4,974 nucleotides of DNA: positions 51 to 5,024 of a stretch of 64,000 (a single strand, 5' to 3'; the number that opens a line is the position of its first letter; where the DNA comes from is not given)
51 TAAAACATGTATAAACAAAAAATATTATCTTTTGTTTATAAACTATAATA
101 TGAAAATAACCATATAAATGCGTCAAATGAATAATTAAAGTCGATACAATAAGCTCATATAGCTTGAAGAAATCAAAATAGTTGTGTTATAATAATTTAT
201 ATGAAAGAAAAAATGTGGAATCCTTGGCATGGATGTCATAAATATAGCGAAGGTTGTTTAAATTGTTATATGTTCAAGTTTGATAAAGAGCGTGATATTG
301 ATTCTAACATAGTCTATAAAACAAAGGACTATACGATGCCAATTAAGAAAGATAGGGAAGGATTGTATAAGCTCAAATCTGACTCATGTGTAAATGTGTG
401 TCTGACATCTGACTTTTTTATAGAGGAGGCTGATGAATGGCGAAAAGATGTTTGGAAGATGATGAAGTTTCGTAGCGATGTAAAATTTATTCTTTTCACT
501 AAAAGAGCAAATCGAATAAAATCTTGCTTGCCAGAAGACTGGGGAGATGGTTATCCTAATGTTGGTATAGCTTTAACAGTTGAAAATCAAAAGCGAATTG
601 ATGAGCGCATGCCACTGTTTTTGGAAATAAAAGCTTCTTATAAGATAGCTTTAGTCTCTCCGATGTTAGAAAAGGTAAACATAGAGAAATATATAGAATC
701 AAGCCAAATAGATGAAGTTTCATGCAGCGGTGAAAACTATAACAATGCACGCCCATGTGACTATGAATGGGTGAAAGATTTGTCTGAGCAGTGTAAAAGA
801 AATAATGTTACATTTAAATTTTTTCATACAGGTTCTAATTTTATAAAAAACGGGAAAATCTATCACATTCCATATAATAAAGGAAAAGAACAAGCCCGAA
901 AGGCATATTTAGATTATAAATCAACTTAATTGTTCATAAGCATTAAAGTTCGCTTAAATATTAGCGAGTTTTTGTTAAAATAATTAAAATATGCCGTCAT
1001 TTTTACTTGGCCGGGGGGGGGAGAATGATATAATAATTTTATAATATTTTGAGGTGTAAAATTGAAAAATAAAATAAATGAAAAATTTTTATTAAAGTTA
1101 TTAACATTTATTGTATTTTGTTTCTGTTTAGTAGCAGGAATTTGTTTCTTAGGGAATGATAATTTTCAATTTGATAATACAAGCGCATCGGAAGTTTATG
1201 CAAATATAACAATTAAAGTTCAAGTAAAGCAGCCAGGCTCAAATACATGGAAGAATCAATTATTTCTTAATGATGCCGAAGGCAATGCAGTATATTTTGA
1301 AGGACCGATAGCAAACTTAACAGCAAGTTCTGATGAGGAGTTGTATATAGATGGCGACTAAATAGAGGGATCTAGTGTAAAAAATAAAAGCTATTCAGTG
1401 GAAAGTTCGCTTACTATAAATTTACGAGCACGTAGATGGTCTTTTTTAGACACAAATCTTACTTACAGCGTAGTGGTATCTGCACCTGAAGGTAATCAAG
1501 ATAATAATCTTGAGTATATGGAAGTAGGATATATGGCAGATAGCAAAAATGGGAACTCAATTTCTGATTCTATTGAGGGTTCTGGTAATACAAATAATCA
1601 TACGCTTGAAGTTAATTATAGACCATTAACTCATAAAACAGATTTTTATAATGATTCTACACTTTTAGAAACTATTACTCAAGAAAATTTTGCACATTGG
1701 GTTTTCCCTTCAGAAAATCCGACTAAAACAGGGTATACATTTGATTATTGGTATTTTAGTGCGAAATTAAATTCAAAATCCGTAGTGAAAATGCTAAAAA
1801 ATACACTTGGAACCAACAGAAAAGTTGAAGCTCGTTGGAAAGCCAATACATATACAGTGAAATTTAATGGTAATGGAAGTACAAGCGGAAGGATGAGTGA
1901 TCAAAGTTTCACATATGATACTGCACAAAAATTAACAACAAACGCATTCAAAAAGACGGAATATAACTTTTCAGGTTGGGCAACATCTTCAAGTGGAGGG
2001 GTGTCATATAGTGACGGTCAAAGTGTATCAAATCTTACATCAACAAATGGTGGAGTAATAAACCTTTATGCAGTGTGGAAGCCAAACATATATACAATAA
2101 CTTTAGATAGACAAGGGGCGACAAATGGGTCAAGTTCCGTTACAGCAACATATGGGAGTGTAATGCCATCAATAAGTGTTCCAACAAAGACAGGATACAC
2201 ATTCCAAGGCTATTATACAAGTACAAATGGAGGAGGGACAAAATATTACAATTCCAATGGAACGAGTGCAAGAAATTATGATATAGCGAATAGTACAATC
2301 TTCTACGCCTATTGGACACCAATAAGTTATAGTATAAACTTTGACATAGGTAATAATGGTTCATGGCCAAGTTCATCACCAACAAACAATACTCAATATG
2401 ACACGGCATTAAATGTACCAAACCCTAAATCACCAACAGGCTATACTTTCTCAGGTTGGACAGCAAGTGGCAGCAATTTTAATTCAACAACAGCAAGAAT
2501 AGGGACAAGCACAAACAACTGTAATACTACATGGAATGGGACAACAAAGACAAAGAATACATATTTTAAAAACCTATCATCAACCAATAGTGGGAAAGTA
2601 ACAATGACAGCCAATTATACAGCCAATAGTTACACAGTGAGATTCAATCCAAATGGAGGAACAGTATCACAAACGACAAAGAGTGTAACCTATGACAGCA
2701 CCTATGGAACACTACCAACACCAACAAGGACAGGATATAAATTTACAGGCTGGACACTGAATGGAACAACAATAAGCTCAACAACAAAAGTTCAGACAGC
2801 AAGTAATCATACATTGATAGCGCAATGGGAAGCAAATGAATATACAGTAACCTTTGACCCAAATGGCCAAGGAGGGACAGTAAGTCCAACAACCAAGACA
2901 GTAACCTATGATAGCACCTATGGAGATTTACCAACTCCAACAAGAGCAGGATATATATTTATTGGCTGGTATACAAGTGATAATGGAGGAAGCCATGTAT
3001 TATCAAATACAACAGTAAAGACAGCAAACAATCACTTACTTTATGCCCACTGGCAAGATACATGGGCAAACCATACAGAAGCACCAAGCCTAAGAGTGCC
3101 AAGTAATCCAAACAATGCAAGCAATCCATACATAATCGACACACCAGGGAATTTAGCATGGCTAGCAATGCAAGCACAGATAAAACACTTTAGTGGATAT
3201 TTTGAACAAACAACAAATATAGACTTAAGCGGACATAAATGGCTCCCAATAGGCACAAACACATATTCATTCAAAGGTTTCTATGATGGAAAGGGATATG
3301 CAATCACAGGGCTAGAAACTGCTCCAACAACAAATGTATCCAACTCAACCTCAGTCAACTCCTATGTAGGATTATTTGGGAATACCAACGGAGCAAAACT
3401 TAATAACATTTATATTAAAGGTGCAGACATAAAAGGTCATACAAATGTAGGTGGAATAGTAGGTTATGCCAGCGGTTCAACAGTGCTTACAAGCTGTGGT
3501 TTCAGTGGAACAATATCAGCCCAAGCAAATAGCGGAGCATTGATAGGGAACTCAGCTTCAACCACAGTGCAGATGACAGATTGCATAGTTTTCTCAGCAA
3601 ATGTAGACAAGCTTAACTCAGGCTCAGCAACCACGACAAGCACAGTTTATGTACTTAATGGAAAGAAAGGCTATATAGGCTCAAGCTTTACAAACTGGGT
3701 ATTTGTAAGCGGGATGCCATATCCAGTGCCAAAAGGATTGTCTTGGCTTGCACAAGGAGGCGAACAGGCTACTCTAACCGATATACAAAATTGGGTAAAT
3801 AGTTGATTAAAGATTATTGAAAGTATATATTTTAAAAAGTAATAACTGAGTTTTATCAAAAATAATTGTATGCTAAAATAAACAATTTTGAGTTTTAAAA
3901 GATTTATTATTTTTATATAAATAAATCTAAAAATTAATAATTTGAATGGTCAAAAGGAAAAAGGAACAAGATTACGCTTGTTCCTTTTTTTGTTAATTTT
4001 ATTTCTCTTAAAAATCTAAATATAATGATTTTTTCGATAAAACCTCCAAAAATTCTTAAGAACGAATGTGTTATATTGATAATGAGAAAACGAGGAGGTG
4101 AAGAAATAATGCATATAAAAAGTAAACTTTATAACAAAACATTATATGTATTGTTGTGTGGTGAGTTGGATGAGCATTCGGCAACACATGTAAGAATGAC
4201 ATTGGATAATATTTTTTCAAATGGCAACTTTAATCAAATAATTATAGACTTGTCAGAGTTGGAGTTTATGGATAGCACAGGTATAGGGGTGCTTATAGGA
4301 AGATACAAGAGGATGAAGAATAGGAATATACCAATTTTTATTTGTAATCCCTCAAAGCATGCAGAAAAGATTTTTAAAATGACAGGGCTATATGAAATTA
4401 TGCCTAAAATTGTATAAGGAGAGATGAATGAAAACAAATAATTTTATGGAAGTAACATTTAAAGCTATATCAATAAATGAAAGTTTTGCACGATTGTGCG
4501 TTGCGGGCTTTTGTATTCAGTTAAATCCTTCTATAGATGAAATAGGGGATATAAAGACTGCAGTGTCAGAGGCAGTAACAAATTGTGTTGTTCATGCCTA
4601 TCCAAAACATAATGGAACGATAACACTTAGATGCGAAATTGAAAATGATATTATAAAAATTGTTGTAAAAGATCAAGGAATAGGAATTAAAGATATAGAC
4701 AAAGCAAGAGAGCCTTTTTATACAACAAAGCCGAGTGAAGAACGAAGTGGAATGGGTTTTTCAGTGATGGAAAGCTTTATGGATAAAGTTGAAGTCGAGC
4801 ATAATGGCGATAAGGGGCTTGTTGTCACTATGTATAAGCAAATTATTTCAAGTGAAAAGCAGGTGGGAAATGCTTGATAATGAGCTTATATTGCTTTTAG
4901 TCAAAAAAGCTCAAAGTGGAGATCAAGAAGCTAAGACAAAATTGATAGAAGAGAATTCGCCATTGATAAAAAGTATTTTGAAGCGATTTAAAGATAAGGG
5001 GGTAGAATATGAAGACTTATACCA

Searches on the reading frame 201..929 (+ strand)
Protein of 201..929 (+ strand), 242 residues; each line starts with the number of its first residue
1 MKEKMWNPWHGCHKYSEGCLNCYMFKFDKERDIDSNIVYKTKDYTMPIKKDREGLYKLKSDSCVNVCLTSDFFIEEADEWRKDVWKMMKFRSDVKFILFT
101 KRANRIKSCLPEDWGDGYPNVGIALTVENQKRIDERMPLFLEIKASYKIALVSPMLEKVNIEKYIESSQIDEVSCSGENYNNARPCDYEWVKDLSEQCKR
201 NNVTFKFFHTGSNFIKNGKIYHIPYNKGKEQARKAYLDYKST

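Call 8: find_encoding_contigs(protein=window:201-929:+, flank=6000, max_places=10)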
Protein window:201-929:+ (242 aa): 22 contigs read that carry it; 3 places shown.
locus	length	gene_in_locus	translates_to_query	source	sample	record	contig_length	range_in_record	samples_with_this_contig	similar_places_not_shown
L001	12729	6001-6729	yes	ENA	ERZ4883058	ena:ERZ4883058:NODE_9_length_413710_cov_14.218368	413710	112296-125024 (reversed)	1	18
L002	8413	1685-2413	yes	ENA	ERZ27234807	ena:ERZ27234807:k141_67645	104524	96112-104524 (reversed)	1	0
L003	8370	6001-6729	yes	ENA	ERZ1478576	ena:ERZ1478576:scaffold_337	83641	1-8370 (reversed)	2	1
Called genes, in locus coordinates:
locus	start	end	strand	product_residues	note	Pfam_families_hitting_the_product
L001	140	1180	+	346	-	PF01790:LGT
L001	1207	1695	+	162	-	-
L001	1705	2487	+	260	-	-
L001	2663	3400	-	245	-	PF00106:adh_short, PF01370:Epimerase, PF08659:KR, PF16363:GDP_Man_Dehyd (faint), PF23441:SDR, PF13561:adh_short_C2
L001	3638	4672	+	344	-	PF02016:Peptidase_S66, PF17676:Peptidase_S66C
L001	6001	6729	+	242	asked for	PF07505:DUF5131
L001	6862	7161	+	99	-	-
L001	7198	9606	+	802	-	PF09479:Flg_new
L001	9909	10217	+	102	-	PF01740:STAS, PF13466:STAS_2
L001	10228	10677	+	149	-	PF13581:HATPase_c_2, PF02518:HATPase_c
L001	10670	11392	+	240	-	PF04542:Sigma70_r2, PF04539:Sigma70_r3, PF04545:Sigma70_r4, PF08281:Sigma70_r4_2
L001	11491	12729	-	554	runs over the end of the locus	-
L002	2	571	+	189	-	?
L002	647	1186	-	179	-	PF02632:BioY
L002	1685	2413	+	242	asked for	PF07505:DUF5131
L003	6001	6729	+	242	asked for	PF07505:DUF5131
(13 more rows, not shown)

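Call 11: search_protein_families(library=pfam, proteins=[window:201-926:+], max_evalue=0.01)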
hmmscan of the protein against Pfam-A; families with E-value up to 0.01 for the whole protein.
window:201-926:+ (242 aa): 1 family
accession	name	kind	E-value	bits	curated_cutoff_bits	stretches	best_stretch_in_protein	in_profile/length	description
PF07505.17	DUF5131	-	3.9e-38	131.8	28.9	1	3-212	8-217/243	Protein of unknown function (DUF5131)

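Call 48: search_protein_families(library=ncbifam, proteins=[window:201-926:+], max_evalue=0.01)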
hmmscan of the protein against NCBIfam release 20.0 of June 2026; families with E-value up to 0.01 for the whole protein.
window:201-926:+ (242 aa): 1 family
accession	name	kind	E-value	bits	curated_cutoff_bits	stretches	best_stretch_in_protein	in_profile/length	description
TIGR04471.1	rSAM_mob_pairA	equivalog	1.4e-05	24.7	355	1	70-204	65-191/220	radical SAM mobile pair protein A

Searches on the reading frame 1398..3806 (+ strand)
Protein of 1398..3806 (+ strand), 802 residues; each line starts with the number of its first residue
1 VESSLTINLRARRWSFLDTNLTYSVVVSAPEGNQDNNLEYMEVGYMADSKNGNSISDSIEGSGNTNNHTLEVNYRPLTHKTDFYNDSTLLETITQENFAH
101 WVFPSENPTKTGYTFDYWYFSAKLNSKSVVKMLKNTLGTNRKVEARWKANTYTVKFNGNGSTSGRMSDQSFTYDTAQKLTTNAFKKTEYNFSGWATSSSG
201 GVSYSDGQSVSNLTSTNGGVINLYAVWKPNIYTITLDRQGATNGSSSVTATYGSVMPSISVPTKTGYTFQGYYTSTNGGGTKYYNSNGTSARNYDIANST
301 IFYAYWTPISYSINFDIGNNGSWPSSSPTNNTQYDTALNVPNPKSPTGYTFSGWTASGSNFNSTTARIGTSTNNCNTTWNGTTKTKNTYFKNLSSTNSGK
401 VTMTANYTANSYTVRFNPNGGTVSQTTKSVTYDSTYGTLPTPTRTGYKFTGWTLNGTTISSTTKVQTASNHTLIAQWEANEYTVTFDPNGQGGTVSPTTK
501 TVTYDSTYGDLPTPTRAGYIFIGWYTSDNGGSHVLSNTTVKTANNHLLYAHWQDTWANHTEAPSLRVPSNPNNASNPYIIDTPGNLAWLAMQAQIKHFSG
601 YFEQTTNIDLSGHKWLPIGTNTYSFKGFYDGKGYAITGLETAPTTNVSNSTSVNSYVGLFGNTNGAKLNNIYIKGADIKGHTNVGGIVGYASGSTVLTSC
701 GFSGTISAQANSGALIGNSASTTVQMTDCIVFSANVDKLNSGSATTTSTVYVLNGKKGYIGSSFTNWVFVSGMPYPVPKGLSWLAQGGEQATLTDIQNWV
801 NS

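Call 11: search_protein_families(library=pfam, proteins=[window:1398-3803:+], max_evalue=0.01)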
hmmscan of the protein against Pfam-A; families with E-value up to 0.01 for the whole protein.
window:1398-3803:+ (802 aa): 2 families
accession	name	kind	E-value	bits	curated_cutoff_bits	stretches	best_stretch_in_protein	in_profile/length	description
PF09479.16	Flg_new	-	1.3e-57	192.2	27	6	482-551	1-65/65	Listeria-Bacteroides repeat domain (List_Bact_rpt)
PF18998.6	Flg_new_2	-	0.00022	21.6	23.6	1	412-480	1-72/73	Divergent InlB B-repeat domain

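Call 25: find_encoding_contigs(protein=window:1398-3806:+, flank=3000, max_places=10)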
Protein window:1398-3806:+ (802 aa): 2 contigs read that carry it; 1 place shown.
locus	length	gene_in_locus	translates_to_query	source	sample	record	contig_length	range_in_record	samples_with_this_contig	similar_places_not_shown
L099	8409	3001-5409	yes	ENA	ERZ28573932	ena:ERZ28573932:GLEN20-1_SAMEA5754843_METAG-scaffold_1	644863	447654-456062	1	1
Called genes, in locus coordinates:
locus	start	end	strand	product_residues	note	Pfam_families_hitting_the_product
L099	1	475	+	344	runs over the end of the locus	PF02016:Peptidase_S66, PF17676:Peptidase_S66C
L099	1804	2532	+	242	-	PF07505:DUF5131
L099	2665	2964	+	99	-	-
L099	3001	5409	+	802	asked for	PF09479:Flg_new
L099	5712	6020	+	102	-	PF01740:STAS, PF13466:STAS_2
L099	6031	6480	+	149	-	PF13581:HATPase_c_2, PF02518:HATPase_c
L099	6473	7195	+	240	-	PF04542:Sigma70_r2, PF04539:Sigma70_r3, PF04545:Sigma70_r4, PF08281:Sigma70_r4_2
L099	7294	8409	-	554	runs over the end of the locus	-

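Call 48: search_protein_families(library=ncbifam, proteins=[window:1398-3803:+], max_evalue=0.01)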
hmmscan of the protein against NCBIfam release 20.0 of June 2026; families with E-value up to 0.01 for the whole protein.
window:1398-3803:+ (802 aa): 3 families
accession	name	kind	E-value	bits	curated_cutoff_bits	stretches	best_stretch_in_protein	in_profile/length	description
TIGR02543.1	List_Bact_rpt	repeat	6.4e-24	84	20.95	3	514-553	1-41/44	TIGR02543 family repeat protein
NF033188.1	internalin_H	exception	4.1e-23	81.8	1050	4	460-577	393-506/548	InlH/InlC2 family class 1 internalin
NF033189.1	internalin_A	exception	3.5e-22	78.5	1600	2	398-556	553-706/799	class 1 internalin InlA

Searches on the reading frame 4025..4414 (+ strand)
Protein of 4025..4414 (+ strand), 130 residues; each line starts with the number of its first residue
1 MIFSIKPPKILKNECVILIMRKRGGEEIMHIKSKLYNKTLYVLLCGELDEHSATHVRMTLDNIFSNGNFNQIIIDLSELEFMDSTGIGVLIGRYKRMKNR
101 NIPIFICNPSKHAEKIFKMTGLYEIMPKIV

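Call 11: search_protein_families(library=pfam, proteins=[window:4025-4414:+], max_evalue=0.01)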
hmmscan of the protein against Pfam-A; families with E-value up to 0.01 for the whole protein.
window:4025-4414:+ (130 aa): 2 families
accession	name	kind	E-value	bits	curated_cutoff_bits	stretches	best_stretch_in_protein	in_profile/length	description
PF01740.26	STAS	-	2.3e-20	72.8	22.6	1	38-126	9-97/106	STAS domain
PF13466.11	STAS_2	-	1.5e-09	38.3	29.2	1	44-122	3-79/80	STAS domain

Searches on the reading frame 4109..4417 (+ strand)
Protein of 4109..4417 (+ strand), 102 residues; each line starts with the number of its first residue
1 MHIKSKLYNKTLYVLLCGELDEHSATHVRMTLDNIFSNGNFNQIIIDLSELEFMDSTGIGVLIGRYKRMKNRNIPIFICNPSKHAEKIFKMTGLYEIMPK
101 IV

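Call 27: find_encoding_contigs(protein=window:4109-4417:+, flank=4500, max_places=10)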
Protein window:4109-4417:+ (102 aa): 24 contigs read that carry it; 4 places shown.
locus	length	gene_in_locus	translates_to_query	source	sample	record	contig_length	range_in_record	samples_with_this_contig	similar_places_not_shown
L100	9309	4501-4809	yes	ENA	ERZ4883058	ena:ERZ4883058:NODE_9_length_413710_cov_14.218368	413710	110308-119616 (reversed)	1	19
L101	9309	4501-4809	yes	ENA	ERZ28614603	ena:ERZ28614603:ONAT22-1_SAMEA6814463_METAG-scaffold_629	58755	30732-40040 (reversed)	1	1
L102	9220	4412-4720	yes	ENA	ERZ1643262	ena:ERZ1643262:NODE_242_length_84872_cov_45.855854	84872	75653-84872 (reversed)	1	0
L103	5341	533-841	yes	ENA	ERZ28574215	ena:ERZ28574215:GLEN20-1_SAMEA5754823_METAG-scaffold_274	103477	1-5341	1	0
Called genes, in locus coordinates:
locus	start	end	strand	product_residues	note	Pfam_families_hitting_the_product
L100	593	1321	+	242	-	PF07505:DUF5131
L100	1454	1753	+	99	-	-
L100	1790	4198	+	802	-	PF09479:Flg_new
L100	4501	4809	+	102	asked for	PF01740:STAS, PF13466:STAS_2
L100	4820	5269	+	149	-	PF13581:HATPase_c_2, PF02518:HATPase_c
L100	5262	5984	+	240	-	PF04542:Sigma70_r2, PF04539:Sigma70_r3, PF04545:Sigma70_r4, PF08281:Sigma70_r4_2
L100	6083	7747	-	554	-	-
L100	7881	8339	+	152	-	PF03862:SpoVAC_SpoVAEB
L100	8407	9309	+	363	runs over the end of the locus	PF07451:SpoVAD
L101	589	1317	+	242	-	PF07505:DUF5131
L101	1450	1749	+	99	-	-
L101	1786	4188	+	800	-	PF18998:Flg_new_2 (faint), PF09479:Flg_new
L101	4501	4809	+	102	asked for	PF01740:STAS, PF13466:STAS_2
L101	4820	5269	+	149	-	PF13581:HATPase_c_2, PF02518:HATPase_c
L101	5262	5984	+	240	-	PF04542:Sigma70_r2, PF04539:Sigma70_r3 (weak), PF04545:Sigma70_r4, PF08281:Sigma70_r4_2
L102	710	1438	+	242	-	PF07505:DUF5131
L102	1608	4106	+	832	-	PF18998:Flg_new_2 (faint), PF09479:Flg_new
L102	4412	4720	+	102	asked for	PF01740:STAS, PF13466:STAS_2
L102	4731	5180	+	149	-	PF13581:HATPase_c_2, PF02518:HATPase_c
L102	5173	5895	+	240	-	PF04542:Sigma70_r2, PF04539:Sigma70_r3, PF04545:Sigma70_r4, PF08281:Sigma70_r4_2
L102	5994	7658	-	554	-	-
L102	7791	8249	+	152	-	PF03862:SpoVAC_SpoVAEB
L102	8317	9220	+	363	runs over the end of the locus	PF07451:SpoVAD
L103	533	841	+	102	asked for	PF01740:STAS, PF13466:STAS_2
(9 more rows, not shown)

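Call 49: search_protein_families(library=pfam, proteins=[L102:1608-2402:+], max_evalue=0.1)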
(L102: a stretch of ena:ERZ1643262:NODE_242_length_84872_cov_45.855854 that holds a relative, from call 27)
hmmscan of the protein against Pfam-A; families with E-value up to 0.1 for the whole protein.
L102:1608-2402:+ (265 aa): 3 families
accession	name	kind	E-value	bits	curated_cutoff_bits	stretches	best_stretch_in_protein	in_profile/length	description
PF09479.16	Flg_new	-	1.5e-10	41.5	27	1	195-259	1-64/65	Listeria-Bacteroides repeat domain (List_Bact_rpt)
PF18998.6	Flg_new_2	-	0.002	18.5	23.6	1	197-264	3-72/73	Divergent InlB B-repeat domain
PF15526.11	Ntox21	-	0.078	13.8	25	0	50-94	18-63/71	Novel toxin 21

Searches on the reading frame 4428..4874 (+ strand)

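Call 11: search_protein_families(library=pfam, proteins=[window:4428-4874:+], max_evalue=0.01)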
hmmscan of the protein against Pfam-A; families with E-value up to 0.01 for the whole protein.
window:4428-4874:+ (149 aa): 2 families
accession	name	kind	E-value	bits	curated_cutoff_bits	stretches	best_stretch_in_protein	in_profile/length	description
PF13581.12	HATPase_c_2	-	2.9e-22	79.5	27.4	1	21-137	11-127/127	Histidine kinase-like ATPase domain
PF02518.31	HATPase_c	-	1.9e-13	51.2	26.4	1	41-135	5-105/111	Histidine kinase-, DNA gyrase B-, and HSP90-like ATPase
